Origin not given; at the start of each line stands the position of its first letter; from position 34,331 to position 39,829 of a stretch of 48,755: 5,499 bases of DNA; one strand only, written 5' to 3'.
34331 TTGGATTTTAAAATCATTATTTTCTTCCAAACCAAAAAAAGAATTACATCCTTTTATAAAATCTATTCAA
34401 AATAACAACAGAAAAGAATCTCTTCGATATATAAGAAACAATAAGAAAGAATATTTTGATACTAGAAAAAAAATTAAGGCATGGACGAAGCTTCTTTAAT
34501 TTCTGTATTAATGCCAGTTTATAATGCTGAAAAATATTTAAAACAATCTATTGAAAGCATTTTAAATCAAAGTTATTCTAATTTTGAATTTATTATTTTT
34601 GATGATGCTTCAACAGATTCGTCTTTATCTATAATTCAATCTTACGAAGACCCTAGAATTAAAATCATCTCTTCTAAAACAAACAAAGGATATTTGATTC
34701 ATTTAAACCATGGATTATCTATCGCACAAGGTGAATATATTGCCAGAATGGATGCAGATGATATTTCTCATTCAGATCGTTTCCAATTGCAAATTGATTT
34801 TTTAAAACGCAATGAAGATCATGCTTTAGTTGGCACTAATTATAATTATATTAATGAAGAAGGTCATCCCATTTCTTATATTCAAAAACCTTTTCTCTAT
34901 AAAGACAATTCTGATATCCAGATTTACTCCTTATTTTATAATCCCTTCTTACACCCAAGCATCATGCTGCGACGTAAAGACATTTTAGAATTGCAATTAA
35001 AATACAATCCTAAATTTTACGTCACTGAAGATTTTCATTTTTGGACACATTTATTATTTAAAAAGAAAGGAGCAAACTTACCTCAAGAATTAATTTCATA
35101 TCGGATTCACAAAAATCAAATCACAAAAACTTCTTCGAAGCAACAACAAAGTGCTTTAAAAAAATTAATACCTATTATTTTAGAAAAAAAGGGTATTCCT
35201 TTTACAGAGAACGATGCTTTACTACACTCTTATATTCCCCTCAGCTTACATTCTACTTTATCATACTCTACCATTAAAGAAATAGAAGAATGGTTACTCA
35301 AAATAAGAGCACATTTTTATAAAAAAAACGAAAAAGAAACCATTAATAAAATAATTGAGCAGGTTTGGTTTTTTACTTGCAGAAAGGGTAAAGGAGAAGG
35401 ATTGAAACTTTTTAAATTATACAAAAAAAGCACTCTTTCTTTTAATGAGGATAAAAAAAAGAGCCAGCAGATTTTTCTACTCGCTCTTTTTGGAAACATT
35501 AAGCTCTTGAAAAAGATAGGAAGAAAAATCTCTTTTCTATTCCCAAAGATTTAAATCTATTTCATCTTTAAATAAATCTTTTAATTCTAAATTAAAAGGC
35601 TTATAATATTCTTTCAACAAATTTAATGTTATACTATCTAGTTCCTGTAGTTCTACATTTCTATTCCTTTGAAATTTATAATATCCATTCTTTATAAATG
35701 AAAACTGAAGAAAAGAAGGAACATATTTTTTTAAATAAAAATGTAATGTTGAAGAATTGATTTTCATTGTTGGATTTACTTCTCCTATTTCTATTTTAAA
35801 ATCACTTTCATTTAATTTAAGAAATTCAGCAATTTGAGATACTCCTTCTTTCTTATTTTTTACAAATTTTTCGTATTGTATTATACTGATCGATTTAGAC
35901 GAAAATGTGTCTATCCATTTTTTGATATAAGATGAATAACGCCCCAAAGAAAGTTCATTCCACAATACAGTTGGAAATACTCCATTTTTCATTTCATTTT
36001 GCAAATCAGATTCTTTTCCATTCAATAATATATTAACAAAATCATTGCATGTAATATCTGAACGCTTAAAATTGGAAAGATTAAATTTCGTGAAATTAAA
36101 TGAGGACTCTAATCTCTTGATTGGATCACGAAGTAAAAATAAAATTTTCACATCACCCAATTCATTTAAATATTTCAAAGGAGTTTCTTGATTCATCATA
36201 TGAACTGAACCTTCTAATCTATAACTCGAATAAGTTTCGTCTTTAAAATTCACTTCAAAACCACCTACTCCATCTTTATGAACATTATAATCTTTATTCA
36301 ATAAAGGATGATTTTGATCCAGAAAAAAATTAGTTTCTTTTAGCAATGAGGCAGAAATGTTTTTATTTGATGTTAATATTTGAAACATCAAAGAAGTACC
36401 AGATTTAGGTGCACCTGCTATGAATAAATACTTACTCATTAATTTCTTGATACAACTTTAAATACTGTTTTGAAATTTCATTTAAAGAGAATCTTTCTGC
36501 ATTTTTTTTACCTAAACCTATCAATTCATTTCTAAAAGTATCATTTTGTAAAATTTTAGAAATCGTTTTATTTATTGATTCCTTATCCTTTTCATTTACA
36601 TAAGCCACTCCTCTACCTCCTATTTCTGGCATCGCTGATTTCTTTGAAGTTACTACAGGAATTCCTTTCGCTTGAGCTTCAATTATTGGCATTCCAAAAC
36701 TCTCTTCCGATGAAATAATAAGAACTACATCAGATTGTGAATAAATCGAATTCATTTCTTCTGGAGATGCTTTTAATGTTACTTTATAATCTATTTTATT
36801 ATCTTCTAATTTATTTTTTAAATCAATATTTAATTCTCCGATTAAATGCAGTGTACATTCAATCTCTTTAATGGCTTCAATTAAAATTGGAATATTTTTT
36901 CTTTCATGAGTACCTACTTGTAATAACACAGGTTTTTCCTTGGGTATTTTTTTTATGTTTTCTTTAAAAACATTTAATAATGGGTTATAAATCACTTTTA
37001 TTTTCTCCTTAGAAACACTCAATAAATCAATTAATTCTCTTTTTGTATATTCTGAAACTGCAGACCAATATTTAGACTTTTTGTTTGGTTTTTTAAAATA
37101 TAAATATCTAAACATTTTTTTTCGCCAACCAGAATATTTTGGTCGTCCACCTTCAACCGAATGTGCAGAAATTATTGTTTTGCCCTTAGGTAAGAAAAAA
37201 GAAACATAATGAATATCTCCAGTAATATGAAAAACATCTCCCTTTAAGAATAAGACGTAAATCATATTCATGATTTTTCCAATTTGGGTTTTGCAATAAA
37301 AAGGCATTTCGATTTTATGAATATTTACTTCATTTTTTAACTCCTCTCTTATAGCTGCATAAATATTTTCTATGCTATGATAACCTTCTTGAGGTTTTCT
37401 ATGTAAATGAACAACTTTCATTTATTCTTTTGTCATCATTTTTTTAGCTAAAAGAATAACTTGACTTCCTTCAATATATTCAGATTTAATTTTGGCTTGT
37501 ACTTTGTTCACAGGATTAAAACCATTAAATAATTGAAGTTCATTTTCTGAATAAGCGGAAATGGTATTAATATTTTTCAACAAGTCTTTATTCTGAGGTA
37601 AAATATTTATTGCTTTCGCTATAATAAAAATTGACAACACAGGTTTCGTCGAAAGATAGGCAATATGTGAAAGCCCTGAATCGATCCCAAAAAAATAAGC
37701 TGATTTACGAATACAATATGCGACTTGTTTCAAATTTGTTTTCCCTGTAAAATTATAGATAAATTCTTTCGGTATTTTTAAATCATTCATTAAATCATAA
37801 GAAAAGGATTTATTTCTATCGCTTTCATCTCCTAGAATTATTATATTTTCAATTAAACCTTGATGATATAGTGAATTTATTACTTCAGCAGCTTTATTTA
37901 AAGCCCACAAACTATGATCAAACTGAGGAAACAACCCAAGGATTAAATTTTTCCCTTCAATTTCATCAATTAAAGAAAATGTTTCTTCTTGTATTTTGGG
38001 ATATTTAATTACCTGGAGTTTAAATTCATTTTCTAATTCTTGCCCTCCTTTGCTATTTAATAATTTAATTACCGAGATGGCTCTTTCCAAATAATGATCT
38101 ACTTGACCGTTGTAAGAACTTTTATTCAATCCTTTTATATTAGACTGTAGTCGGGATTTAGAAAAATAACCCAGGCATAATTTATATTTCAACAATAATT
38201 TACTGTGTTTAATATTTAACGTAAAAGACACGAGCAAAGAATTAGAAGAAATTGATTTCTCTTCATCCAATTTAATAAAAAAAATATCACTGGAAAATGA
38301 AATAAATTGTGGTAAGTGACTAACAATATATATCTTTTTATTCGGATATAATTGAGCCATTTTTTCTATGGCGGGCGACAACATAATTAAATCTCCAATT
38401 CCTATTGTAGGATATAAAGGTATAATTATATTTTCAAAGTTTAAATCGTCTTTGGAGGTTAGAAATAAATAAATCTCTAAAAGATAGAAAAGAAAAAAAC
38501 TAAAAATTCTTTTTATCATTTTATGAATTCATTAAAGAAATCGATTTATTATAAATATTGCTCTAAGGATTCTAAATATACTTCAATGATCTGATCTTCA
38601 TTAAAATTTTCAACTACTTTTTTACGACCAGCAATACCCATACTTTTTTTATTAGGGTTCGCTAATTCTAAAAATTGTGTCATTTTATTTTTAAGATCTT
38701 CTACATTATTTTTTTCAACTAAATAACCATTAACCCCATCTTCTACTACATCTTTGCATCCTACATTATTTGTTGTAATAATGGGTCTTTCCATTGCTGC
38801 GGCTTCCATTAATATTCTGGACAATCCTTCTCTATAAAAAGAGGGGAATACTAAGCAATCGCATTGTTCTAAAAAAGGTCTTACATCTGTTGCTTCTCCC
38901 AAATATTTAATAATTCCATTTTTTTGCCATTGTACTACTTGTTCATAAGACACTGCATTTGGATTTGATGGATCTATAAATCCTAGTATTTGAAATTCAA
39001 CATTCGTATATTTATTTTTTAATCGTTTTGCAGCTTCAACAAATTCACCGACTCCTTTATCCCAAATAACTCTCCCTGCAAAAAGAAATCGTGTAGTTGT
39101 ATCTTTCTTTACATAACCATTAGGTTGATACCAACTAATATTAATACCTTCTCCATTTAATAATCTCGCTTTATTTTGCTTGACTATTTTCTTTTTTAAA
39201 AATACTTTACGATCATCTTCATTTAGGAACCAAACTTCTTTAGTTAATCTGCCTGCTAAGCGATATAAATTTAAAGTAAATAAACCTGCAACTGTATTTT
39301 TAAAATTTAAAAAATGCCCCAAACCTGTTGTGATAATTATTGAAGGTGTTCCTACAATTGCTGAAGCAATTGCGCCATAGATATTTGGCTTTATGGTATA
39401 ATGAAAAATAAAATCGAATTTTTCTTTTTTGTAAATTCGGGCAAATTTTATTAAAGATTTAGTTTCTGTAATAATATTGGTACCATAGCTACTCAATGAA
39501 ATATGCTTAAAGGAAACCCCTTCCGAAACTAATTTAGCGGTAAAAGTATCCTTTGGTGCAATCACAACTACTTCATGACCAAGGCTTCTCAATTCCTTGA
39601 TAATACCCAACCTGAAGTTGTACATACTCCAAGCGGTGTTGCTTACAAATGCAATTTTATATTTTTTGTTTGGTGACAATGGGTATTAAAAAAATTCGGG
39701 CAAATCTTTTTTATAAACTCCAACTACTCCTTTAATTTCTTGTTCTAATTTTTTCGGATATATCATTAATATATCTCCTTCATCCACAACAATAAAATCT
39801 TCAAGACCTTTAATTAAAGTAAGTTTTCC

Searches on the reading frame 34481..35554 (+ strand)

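Call 68: search_protein_families(library=pfam, proteins=[window:34481-35554:+], max_evalue=0.00001)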
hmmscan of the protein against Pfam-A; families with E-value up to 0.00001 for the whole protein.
window:34481-35554:+ (357 aa): 3 families
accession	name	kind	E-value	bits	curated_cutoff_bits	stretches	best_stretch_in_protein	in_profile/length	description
PF00535.33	Glycos_transf_2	-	3.8e-37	128.2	23.3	1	8-170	1-165/168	Glycosyl transferase family 2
PF13641.12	Glyco_tranf_2_3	-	4.3e-15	56.8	27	1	7-191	3-194/230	Glycosyltransferase like family 2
PF10111.15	Glyco_tranf_2_2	-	1.5e-13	51.3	27.3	1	8-215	1-223/276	Glycosyltransferase like family 2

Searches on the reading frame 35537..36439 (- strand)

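Call 68: search_protein_families(library=pfam, proteins=[window:35537-36439:-], max_evalue=0.00001)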
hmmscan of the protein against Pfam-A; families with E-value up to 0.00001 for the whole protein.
window:35537-36439:- (300 aa): 2 families
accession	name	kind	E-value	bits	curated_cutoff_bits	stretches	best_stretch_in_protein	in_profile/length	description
PF00685.33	Sulfotransfer_1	-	1.4e-15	57.8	22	1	5-210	4-182/255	Sulfotransferase domain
PF13469.12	Sulfotransfer_3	-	8.3e-10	39.7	27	0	5-57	2-52/216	Sulfotransferase family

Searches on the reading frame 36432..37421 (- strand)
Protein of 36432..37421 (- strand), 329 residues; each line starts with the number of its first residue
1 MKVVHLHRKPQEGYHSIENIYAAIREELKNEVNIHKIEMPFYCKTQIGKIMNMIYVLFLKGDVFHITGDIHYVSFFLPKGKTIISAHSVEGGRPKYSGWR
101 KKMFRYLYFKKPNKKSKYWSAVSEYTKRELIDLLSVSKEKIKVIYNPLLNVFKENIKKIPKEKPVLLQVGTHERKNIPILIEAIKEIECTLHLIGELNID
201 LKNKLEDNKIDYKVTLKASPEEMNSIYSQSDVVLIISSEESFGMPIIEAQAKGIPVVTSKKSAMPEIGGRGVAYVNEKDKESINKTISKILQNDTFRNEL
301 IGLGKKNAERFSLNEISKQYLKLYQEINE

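Call 68: search_protein_families(library=pfam, proteins=[window:36432-37421:-], max_evalue=0.00001)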
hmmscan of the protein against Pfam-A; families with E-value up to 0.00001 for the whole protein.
window:36432-37421:- (329 aa): 4 families
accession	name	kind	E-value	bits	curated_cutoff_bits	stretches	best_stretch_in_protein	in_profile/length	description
PF00534.26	Glycos_transf_1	-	9.1e-21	74.6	26.4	1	155-302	7-167/172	Glycosyl transferases group 1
PF13692.12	Glyco_trans_1_4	-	9.9e-18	65.2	27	1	164-293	2-142/142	Glycosyl transferases group 1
PF13439.12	Glyco_transf_4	-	6.9e-08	33.1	28.5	1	78-147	95-165/170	Glycosyltransferase Family 4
PF13524.12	Glyco_trans_1_2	-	2.5e-07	31.2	25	1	180-302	5-123/144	Glycosyl transferase-like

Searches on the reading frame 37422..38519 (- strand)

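Call 68: search_protein_families(library=pfam, proteins=[window:37422-38519:-], max_evalue=0.00001)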
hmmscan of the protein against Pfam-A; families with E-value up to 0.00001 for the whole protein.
window:37422-38519:- (365 aa): 1 family
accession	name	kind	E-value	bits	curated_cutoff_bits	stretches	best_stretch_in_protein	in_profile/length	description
PF01075.23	Glyco_transf_9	-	6.1e-12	45.8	22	1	110-313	32-224/247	Glycosyltransferase family 9 (heptosyltransferase)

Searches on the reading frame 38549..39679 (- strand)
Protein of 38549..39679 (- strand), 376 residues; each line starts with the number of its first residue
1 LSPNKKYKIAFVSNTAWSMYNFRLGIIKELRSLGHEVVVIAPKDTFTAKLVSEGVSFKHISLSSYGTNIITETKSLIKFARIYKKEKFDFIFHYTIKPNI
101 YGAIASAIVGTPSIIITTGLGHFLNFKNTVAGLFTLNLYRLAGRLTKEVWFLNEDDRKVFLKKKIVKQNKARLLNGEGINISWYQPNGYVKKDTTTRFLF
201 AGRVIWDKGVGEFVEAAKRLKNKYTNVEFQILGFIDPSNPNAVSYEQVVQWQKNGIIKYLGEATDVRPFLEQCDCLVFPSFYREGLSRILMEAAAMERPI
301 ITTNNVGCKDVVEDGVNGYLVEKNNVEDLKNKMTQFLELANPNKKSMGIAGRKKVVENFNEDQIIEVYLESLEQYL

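Call 68: search_protein_families(library=pfam, proteins=[window:38549-39679:-], max_evalue=0.00001)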
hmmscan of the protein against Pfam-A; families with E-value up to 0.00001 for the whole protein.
window:38549-39679:- (376 aa): 3 families
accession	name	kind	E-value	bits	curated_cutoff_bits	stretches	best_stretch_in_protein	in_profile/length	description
PF13692.12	Glyco_trans_1_4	-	9e-28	97.8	27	1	197-338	3-141/142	Glycosyl transferases group 1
PF00534.26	Glycos_transf_1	-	8.2e-27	94.3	26.4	1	189-353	9-171/172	Glycosyl transferases group 1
PF13477.12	Glyco_trans_4_2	-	6e-11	43.1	23.4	1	8-141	1-127/139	Glycosyl transferase 4-like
